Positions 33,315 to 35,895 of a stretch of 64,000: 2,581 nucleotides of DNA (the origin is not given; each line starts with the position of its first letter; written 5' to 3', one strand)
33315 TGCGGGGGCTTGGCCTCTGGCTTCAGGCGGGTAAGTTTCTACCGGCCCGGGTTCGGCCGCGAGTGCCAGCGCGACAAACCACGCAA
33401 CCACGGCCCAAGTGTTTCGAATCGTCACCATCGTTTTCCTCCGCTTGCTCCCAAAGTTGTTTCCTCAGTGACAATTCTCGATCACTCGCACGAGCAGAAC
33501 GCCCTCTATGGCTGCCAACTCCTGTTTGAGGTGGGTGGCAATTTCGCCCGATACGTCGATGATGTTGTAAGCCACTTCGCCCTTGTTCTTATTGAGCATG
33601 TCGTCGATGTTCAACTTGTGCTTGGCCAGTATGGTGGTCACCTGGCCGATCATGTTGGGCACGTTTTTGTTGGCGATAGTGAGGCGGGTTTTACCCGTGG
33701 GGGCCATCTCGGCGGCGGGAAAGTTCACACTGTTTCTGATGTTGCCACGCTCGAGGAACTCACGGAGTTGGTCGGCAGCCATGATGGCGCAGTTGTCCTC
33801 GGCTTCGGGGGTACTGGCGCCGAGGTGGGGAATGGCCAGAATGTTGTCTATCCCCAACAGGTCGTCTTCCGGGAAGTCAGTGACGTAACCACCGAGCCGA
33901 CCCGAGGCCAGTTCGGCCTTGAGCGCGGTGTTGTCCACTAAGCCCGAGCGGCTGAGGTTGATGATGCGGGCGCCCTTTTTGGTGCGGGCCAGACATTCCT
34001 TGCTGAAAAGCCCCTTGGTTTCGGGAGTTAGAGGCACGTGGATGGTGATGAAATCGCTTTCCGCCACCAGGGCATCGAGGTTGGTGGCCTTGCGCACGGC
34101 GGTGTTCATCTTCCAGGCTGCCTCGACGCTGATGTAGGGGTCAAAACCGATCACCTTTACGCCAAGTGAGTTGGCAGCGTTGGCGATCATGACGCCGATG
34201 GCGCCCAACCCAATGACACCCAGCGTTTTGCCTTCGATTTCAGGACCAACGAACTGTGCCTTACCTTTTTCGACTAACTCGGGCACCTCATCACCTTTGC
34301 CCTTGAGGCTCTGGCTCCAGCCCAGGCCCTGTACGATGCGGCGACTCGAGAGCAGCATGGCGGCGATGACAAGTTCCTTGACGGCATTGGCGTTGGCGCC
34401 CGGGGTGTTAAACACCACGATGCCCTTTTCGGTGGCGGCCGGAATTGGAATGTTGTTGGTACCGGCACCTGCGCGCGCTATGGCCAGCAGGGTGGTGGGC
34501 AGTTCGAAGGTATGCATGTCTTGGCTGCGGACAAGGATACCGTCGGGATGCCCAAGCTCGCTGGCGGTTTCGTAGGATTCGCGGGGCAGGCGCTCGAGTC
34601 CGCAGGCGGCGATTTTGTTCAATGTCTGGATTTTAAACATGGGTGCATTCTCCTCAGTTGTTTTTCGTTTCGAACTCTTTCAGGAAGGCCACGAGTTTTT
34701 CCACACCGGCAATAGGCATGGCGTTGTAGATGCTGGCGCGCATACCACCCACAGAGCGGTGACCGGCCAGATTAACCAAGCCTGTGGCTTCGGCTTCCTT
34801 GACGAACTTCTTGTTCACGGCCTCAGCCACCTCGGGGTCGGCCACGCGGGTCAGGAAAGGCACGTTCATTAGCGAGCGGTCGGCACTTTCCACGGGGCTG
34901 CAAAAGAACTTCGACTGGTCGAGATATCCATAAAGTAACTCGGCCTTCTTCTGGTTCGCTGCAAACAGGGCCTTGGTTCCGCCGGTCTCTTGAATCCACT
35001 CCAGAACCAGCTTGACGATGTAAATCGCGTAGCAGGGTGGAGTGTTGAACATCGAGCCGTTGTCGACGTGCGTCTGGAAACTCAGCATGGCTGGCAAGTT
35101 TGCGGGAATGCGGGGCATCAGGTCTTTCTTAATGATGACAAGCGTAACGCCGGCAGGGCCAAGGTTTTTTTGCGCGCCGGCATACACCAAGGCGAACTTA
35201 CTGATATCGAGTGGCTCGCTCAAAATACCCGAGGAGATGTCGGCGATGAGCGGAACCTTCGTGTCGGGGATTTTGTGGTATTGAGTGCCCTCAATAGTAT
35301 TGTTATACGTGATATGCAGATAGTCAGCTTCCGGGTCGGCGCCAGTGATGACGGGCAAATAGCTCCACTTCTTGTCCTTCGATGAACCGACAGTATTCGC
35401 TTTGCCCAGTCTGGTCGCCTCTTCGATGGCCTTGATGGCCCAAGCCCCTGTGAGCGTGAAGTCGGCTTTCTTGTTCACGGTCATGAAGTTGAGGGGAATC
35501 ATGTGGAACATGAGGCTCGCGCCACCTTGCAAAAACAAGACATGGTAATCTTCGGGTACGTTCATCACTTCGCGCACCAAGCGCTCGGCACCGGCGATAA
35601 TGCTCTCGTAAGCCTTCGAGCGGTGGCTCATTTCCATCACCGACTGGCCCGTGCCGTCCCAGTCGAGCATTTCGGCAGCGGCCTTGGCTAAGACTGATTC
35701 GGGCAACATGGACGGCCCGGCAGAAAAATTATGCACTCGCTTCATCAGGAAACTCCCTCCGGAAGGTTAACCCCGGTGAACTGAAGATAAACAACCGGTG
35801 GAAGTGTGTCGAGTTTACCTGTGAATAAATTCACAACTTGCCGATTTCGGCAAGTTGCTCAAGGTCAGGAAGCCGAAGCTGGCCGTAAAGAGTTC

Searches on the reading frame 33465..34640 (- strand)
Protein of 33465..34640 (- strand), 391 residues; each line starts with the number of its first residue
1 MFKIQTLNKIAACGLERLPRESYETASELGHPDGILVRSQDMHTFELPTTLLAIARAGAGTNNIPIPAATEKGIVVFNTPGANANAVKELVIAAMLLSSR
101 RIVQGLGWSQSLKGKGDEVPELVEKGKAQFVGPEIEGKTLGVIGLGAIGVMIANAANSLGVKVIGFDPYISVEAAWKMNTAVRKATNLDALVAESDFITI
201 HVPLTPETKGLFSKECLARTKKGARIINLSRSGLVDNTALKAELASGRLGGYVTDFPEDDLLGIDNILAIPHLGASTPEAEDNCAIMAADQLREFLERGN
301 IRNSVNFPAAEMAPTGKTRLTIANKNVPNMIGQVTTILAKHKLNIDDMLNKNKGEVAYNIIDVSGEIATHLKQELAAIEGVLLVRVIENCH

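Call 6: search_protein_families(library=pfam, proteins=[window:33465-34640:-])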
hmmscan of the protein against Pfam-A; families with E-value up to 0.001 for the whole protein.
window:33465-34640:- (391 aa): 4 families
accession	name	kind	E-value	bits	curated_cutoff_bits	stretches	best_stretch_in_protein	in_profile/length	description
PF02826.25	2-Hacid_dh_C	-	1.1e-38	132.8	25.1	1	94-274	3-178/178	D-isomer specific 2-hydroxyacid dehydrogenase, NAD binding domain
PF00389.36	2-Hacid_dh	-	7e-19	68.3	24.6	1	23-306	31-134/134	D-isomer specific 2-hydroxyacid dehydrogenase, catalytic domain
PF03446.21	NAD_binding_2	-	1.7e-07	31.8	21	1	140-246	2-109/161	NAD binding domain of 6-phosphogluconate dehydrogenase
PF22660.2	RS_preATP-grasp-like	-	0.00022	22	27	1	138-202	2-70/98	Ribonucleotide synthetase preATP-grasp domain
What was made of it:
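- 33465..34640 (-): serA-type D-3-phosphoglycerate dehydrogenase (391 aa), 13 nt after serC. Pfam 2-Hacid_dh and 2-Hacid_dh_C (call 6).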

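Call 7: search_protein_families(library=ncbifam, proteins=[window:33465-34640:-])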
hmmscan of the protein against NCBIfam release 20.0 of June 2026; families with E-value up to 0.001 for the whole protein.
window:33465-34640:- (391 aa): 25 families
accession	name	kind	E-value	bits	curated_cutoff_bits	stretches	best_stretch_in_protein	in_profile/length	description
TIGR01327.1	PGDH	equivalog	1.8e-75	254.7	454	2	24-312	33-317/525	phosphoglycerate dehydrogenase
NF008759.0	PRK11790.1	equivalog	2.4e-61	207.6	404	1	44-387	70-409/410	phosphoglycerate dehydrogenase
NF009714.1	PRK13243.1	equivalog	6.1e-40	137.6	455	1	39-301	56-317/332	glyoxylate reductase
NF011938.0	PRK15409.1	equivalog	3.2e-33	115.1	492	1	25-306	39-319/324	glyoxylate/hydroxypyruvate reductase GhrB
NF005069.0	PRK06487.1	equivalog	1.3e-30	106.6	448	1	50-256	69-262/320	2-hydroxyacid dehydrogenase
NF005750.0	PRK07574.1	equivalog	6.3e-28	97.9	329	1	54-255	118-309/386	NAD-dependent formate dehydrogenase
NF005387.0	PRK06932.1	equivalog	1.9e-27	96.1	492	1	47-255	63-258/314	2-hydroxyacid dehydrogenase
NF006263.0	PRK08410.1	equivalog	2.1e-26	93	389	1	51-256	64-257/311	D-2-hydroxyacid dehydrogenase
NF041369.1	Dhydh_Halo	equivalog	2.3e-26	92.8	400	1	58-305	63-304/305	D-2-hydroxyacid dehydrogenase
NF001309.0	PRK00257.1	equivalog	1.5e-22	80.1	434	1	130-295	109-277/379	4-phosphoerythronate dehydrogenase PdxB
NF000492.1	vanH_gen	exception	1.6e-19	70.2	540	1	60-256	76-251/312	D-lactate dehydrogenase VanH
NF006374.0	PRK08605.1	subfamily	4.1e-18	65.5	356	1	53-255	72-261/332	D-lactate dehydrogenase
NF000371.1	vanH_Agroup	exception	2e-17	63.4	700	1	133-257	142-257/322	VanH-A/VanH-Pt family D-lactate dehydrogenase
NF000128.1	vanH-Sc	exception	2.2e-17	63.2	650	1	56-257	84-272/337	D-lactate dehydrogenase VanH-Sc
NF005027.0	PRK06436.1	equivalog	2.5e-17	62.9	261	1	58-304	57-287/303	2-hydroxyacid dehydrogenase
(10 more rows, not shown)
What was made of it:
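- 33465..34640 (-): It scores below the NCBIfam equivalog cutoffs (call 7).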

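Call 63: search_solved_structures(query=window:33465-34640:-, max_evalue=1e-20)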
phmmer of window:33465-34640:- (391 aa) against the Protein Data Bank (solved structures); distinct sequences matched with E-value up to 1e-20: 68 (the best 60 are shown).
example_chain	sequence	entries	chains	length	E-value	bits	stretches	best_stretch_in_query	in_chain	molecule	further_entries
27ws_A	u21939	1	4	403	2.2e-47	165.3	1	21-387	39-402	D-3-phosphoglycerate dehydrogenase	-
6plf_A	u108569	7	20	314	3.7e-45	158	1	22-293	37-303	D-3-phosphoglycerate dehydrogenase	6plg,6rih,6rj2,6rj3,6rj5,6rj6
7dkm_A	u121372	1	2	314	4.1e-45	157.8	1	22-292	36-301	D-3-phosphoglycerate dehydrogenase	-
6cwa_A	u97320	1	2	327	4.2e-45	157.8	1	22-293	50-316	D-3-phosphoglycerate dehydrogenase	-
7cvp_A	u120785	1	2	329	4.3e-45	157.8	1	22-293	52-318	D-3-phosphoglycerate dehydrogenase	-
2g76_A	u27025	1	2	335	4.6e-45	157.7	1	22-293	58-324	D-3-phosphoglycerate dehydrogenase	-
7ewh_A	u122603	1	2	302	5.5e-45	157.4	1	22-290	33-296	D-3-phosphoglycerate dehydrogenase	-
5n6c_A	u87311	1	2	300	6e-45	157.3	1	22-289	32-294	D-3-phosphoglycerate dehydrogenase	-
3k5p_A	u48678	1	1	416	6.5e-43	150.6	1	30-386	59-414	D-3-phosphoglycerate dehydrogenase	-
3ddn_A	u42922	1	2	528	4.3e-42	147.9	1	31-306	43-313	D-3-phosphoglycerate dehydrogenase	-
1ygy_A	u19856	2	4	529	4.4e-42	147.9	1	31-306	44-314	D-3-phosphoglycerate dehydrogenase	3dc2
1wwk_A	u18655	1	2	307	3.1e-41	145.1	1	32-296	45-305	phosphoglycerate dehydrogenase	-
8pin_A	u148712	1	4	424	2e-39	139.1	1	50-372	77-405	D-3-phosphoglycerate dehydrogenase 2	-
8pio_F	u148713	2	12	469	3.4e-39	138.3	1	50-372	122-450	phosphoglycerate dehydrogenase | D-3-phosphoglycerate dehydrogenase 2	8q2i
8pir_F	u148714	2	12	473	3.5e-39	138.3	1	50-372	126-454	phosphoglycerate dehydrogenase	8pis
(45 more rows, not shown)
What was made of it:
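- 33465..34640 (-): Best PDB hits are full-length D-3-PGDH (call 63).
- Checked: The best PDB matches of serA are full-length D-3-phosphoglycerate dehydrogenases (calls 6, 7, 63).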

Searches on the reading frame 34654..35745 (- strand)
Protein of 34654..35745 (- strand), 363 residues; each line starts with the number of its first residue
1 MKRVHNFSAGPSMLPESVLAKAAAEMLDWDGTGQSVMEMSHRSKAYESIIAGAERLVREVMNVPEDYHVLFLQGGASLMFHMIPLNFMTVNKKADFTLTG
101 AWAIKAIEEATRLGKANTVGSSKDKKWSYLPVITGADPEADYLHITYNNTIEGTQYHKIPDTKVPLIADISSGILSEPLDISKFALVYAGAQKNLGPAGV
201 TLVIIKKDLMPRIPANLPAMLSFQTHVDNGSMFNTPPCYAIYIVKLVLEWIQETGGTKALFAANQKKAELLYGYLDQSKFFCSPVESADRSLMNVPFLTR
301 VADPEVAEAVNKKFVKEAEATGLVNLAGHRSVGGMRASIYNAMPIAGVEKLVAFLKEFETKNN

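Call 6: search_protein_families(library=pfam, proteins=[window:34654-35745:-])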
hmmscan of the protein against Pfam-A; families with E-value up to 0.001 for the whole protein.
window:34654-35745:- (363 aa): 1 family
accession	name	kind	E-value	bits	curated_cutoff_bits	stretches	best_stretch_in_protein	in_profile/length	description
PF00266.25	Aminotran_5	-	3.5e-39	135.3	21.5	1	5-351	2-371/371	Aminotransferase class-V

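Call 7: search_protein_families(library=ncbifam, proteins=[window:34654-35745:-])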
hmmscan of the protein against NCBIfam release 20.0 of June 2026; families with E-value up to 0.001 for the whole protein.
window:34654-35745:- (363 aa): 6 families
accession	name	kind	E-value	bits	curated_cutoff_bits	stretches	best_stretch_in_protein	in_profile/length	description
NF003764.0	PRK05355.1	equivalog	3.2e-152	506.6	253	1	1-362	1-356/357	3-phosphoserine/phosphohydroxythreonine transaminase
TIGR01364.1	serC_1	equivalog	5.8e-140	466.2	443.6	1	5-361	2-357/358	phosphoserine transaminase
NF009112.0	PRK12462.1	equivalog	5e-109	364.4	563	1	5-362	7-364/365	phosphoserine transaminase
TIGR01366.1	serC_3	equivalog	2.3e-13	50.1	401.65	1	30-352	23-351/361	phosphoserine transaminase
NF002841.0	PRK03080.1-2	equivalog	2.9e-13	49.5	477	1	30-312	30-324/389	phosphoserine transaminase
TIGR01365.1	serC_2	equivalog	1e-10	41.3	448.2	1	35-316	26-322/374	phosphoserine transaminase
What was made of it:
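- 34654..35745 (-): serC, phosphoserine aminotransferase (363 aa). NCBIfam NF003764 506.6 bits and TIGR01364 466 bits, both above cutoff (call 7).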

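Call 11: find_related_loci(query=window:34654-35745:-, collection=genome_contigs, flank=4000)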
Query window:34654-35745:- (363 aa) in genome_contigs; peptide patterns used: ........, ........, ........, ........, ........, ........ (x = any residue, [..] = any of these).
599 stretches matched a pattern (row limit reached: there are more); 563 encode a relative of the query (tblastn E <= 1e-3); the best 80 are kept; 80 distinct loci.
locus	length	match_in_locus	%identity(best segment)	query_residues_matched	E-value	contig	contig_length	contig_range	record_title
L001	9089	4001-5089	89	1-363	0e+0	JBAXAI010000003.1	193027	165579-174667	MAG: Spirochaetales bacterium isolate ELA137 MAG137_3, whole genome shotgun sequence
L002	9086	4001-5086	78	1-362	0e+0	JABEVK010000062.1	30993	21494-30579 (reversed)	MAG: Spirochaetales bacterium isolate MAG 30 k99_271158, whole genome shotgun sequence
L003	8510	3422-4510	77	1-362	0e+0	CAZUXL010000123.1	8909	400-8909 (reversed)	MAG TPA_asm: uncultured Spirochaetales bacterium isolate SRP050083_co2_254 genome assembly, contig: NODE_6545_length_890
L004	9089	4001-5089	74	1-362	0e+0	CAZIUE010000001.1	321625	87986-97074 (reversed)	MAG TPA_asm: uncultured Pelobacter sp. isolate binchicken_co22_46 genome assembly, contig: NODE_9_length_321625_cov_62.1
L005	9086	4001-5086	78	1-362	0e+0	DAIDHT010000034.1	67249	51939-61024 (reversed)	MAG TPA_asm: Spirochaetales bacterium isolate clean1873 k141_1063626, whole genome shotgun sequence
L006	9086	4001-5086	74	1-362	0e+0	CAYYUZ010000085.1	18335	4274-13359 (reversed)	MAG TPA_asm: uncultured Spirochaetales bacterium isolate binchicken_co54_357 genome assembly, contig: NODE_5388_length_1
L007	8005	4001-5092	73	1-363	0e+0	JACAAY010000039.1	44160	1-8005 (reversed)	MAG: Desulfuromonadales bacterium isolate Cfx2-04 MAG4_39, whole genome shotgun sequence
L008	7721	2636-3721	73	1-362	0e+0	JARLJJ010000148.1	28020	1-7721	MAG: Formivibrio sp. isolate MAG_CA269 MetaCoAG_Bin_269_Anoxic_k141_450951, whole genome shotgun sequence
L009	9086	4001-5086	72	1-362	0e+0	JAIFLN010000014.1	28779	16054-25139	MAG: Spirochaetes bacterium isolate bin_199 scaffold_1020, whole genome shotgun sequence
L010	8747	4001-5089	74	1-362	0e+0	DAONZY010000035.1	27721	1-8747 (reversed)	MAG TPA_asm: Deltaproteobacteria bacterium isolate AMR_MDS_4084 NODE_2261_length_27721_cov_8.008386, whole genome shotgu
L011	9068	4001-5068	64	1-359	3e-155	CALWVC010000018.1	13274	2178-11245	MAG: uncultured Clostridia bacterium isolate BRZ_G__bin57 genome assembly, contig: BRZ_G__NODE_4621_length_13274_cov_4.3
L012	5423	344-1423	63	1-362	3e-155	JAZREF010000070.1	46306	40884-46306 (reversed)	MAG: Acutalibacteraceae bacterium isolate T1900045500_YK20190194.MAGScoT_cleanbin_000093 SGB_7494_k141_1026378, whole ge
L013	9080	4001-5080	63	1-362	1e-154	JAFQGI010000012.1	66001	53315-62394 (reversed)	MAG: Clostridia bacterium isolate RGIG1794 Goat_Cecum-4__c212324, whole genome shotgun sequence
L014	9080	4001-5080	64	1-362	3e-154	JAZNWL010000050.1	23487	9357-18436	MAG: Acutalibacteraceae bacterium isolate T1900044784_TS20190250.MAGScoT_cleanbin_000010 SGB_2598_k141_1607365, whole ge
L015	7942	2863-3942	64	1-362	8e-154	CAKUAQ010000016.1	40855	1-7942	MAG: uncultured Eubacteriales bacterium isolate REFINED_METABAT215_TOP10_CONTIGS_1500_ASSEMBLY_K77_MERGED__Hadza_MoBio_h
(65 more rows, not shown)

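Call 27: search_protein_families(library=pfam, proteins=[L003:2803-3408:+, L003:1562-2662:-], max_evalue=0.01)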
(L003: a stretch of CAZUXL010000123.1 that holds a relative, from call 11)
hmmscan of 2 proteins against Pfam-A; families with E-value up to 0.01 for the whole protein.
L003:2803-3408:+ (201 aa): 2 families
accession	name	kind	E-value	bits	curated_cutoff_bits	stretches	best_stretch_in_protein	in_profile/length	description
PF02629.25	CoA_binding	-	1.1e-11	45.7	22.3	1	82-171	7-96/97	CoA binding domain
PF06971.19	Put_DNA-bind_N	-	2.5e-05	24.7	27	1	5-50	3-48/49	Putative DNA-binding protein N-terminus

L003:1562-2662:- (366 aa): 1 family
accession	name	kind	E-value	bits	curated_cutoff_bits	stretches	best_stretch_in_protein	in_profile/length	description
PF14903.11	WG_beta_rep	-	5.6e-87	285.8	25.6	8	39-72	1-34/35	WG containing repeat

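Call 56: find_homologous_proteins(query=L003:2803-3408:+, max_evalue=0.00001)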
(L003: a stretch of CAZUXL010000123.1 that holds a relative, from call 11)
Query L003:2803-3408:+ (201 aa): 16 proteins with E <= 0.00001 among 825 candidates.
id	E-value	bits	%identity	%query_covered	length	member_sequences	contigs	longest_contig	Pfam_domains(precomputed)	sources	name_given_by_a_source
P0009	3.3e-122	423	100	100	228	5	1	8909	PF02629.26,PF06971.20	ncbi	-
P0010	7.1e-87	308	76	95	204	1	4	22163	PF02629.26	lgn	-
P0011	8.6e-67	243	63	95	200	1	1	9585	PF02629.26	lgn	-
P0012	1.5e-19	89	34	93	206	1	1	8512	PF02629.26,PF06971.20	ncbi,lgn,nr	ncbi:MAG: redox-sensing transcriptional repressor Rex [Verrucomicrobiota bacterium]|nr:redox-sensing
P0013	2.0e-13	69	34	82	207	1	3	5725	PF02629.26,PF06971.20,PF01408.29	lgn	-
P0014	2.1e-13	69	34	82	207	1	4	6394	PF02629.26,PF06971.20,PF01408.29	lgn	-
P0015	7.4e-12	64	34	88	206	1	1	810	PF02629.26,PF06971.20,PF01408.29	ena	-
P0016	3.7e-11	61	32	91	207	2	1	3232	PF02629.26,PF06971.20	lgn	-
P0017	2.4e-9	55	32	91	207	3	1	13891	PF02629.26,PF06971.20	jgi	jgi:redox-sensing transcriptional repressor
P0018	3.2e-9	55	33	82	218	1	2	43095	PF02629.26,PF06971.20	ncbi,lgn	-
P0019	5.0e-9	54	32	92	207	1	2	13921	PF02629.26,PF06971.20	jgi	jgi:redox-sensing transcriptional repressor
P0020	1.3e-8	53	31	92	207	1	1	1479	PF02629.26,PF06971.20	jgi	jgi:redox-sensing transcriptional repressor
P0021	1.3e-8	53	31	93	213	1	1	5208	PF02629.26,PF06971.20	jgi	jgi:redox-sensing transcriptional repressor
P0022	1.7e-8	53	32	90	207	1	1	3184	PF02629.26,PF06971.20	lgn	-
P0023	1.8e-8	52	32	93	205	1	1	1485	PF02629.26,PF06971.20,PF01408.29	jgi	jgi:redox-sensing transcriptional repressor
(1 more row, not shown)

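Call 57: find_encoding_contigs(protein=P0010, flank=6000, max_places=2)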
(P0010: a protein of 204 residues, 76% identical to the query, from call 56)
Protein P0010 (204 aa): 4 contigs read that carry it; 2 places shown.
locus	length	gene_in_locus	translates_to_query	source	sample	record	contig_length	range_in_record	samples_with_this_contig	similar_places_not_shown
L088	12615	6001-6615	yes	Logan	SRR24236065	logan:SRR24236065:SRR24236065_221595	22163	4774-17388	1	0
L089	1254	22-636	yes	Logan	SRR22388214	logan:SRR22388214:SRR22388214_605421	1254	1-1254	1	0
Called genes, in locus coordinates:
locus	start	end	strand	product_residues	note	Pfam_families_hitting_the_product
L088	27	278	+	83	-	-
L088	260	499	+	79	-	-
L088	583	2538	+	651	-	PF00456:Transketolase_N, PF02779:Transket_pyr, PF22613:Transketolase_C_1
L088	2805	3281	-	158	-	-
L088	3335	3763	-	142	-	PF11969:DcpS_C, PF01230:HIT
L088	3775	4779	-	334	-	PF01979:Amidohydro_1, PF04909:Amidohydro_2 (weak)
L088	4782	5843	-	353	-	-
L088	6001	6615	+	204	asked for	PF02629:CoA_binding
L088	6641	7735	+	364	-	PF00266:Aminotran_5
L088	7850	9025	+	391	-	PF00389:2-Hacid_dh, PF02826:2-Hacid_dh_C, PF03446:NAD_binding_2 (weak)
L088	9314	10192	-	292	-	PF00165:HTH_AraC (faint), PF12833:HTH_18, PF06445:GyrI-like, PF14526:Cass2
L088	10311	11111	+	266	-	-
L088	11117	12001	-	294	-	PF00009:GTP_EFTU (weak), PF00350:Dynamin_N (weak), PF01926:MMR_HSR1, PF02421:FeoB_N, PF04548:AIG1 (weak), PF10662:PduV-EutP (faint), PF07650:KH_2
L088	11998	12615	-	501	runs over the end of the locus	PF13487:HD_5, PF01966:HD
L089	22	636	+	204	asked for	PF02629:CoA_binding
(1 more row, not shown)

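Call 58: find_encoding_contigs(protein=P0011, flank=6000, max_places=2)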
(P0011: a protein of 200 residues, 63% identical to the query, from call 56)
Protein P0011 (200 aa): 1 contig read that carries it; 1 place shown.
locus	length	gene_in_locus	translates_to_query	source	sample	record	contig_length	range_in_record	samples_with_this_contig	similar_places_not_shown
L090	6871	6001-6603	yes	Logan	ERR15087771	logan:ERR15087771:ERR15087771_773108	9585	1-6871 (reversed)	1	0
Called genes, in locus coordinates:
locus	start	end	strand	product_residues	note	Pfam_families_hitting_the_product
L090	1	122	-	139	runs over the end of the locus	-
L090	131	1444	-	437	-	PF00756:Esterase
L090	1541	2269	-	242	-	-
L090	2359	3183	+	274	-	PF02673:BacA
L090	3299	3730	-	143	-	PF11969:DcpS_C, PF01230:HIT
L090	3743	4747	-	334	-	PF01979:Amidohydro_1, PF04909:Amidohydro_2 (weak)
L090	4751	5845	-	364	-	-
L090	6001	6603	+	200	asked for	PF02629:CoA_binding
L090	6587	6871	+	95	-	?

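Call 59: find_encoding_contigs(protein=P0012, flank=6000, max_places=2)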
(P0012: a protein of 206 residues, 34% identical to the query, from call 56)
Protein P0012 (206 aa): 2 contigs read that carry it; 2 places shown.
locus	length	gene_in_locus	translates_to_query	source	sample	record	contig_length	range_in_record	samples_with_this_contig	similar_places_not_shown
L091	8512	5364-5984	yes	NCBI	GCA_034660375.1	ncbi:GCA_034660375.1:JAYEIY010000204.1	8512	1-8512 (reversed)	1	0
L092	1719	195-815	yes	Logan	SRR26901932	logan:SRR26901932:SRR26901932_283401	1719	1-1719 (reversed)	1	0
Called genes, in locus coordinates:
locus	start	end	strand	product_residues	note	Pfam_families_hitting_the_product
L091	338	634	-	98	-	-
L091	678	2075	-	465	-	PF14821:Thr_synth_N, PF00291:PALP, PF24857:THR4_C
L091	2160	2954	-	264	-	PF10418:DHODB_Fe-S_bind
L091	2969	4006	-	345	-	PF00069:Pkinase, PF07714:PK_Tyr_Ser-Thr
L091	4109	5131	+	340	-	PF02885:Glycos_trans_3N, PF00591:Glycos_transf_3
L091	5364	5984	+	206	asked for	PF06971:Put_DNA-bind_N, PF02629:CoA_binding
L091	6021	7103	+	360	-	PF00266:Aminotran_5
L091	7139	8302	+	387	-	PF00389:2-Hacid_dh, PF02826:2-Hacid_dh_C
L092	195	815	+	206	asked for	PF06971:Put_DNA-bind_N, PF02629:CoA_binding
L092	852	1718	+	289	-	?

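Call 68: search_protein_families(library=pfam, proteins=[L006:939-1634:+, L002:2586-3857:-, L002:1868-2584:-], max_evalue=0.001)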
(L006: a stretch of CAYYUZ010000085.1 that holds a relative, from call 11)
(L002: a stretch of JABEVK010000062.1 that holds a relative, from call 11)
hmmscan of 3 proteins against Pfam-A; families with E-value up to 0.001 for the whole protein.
L006:939-1634:+ (231 aa): 3 families
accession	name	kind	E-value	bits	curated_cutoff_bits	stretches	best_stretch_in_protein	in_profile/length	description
PF07729.17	FCD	-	3.6e-19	69.8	24.3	1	85-206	1-124/125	FCD domain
PF00392.27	GntR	-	1.1e-16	60.7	27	1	15-75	3-64/64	Bacterial regulatory proteins, gntR family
PF13545.12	HTH_Crp_2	-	0.00044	20.6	27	0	35-71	22-57/70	Crp-like helix-turn-helix domain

L002:2586-3857:- (423 aa): 4 families
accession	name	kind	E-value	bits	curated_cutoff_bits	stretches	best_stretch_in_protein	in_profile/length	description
PF00742.24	Homoserine_dh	-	2e-60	204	22.9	1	132-311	1-173/173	Homoserine dehydrogenase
PF03447.22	NAD_binding_3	-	1e-21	78.3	24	1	10-124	1-116/116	Homoserine dehydrogenase, NAD binding domain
PF01842.31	ACT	-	3.3e-08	33.6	27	1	348-410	6-64/66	ACT domain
PF22629.2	ACT_AHAS_ss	-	6.4e-05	23.5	27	1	347-409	3-61/67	AHAS small subunit-like ACT domain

L002:1868-2584:- (238 aa): 1 family
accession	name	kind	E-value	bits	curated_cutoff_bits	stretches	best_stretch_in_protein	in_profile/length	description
PF00588.24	SpoU_methylase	-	6.9e-44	149.8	29.7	1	93-232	2-142/142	SpoU rRNA Methylase family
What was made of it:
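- In L006 the gene upstream of the M90 peptidase gene is a GntR regulator rather than Rex2, so Rex2 is not always nearby (call 68).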

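Call 71: find_related_loci(query=A3, collection=metagenome_contigs, flank=3000)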
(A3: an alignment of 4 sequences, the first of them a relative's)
Query A3 (206 aa) in metagenome_contigs; peptide patterns used: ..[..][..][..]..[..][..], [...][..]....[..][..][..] (x = any residue, [..] = any of these).
156 stretches matched a pattern; 17 encode a relative of the query (tblastn E <= 1e-3); 17 distinct loci.
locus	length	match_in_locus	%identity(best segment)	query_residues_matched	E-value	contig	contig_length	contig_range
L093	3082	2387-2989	49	3-203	8e-58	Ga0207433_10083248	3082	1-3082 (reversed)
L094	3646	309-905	45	1-198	1e-57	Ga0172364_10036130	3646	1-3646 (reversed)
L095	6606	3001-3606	45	1-203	1e-54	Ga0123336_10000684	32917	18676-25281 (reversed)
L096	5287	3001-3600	44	5-205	1e-52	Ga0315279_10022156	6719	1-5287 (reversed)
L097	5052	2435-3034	42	5-205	5e-51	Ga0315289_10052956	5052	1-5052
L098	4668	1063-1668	42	1-203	8e-50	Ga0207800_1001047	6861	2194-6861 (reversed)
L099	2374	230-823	41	5-203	4e-49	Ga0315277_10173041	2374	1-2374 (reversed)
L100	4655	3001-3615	42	1-205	2e-47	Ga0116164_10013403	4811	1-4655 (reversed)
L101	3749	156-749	41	1-198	2e-46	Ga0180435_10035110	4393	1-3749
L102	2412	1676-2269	41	1-198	2e-46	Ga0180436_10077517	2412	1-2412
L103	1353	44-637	40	1-198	9e-48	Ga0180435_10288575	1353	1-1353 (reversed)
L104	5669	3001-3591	41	4-203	1e-42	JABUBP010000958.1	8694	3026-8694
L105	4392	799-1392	37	5-206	5e-39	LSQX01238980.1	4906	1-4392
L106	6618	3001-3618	35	1-206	5e-34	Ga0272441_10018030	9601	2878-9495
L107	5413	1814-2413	46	3-206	5e-54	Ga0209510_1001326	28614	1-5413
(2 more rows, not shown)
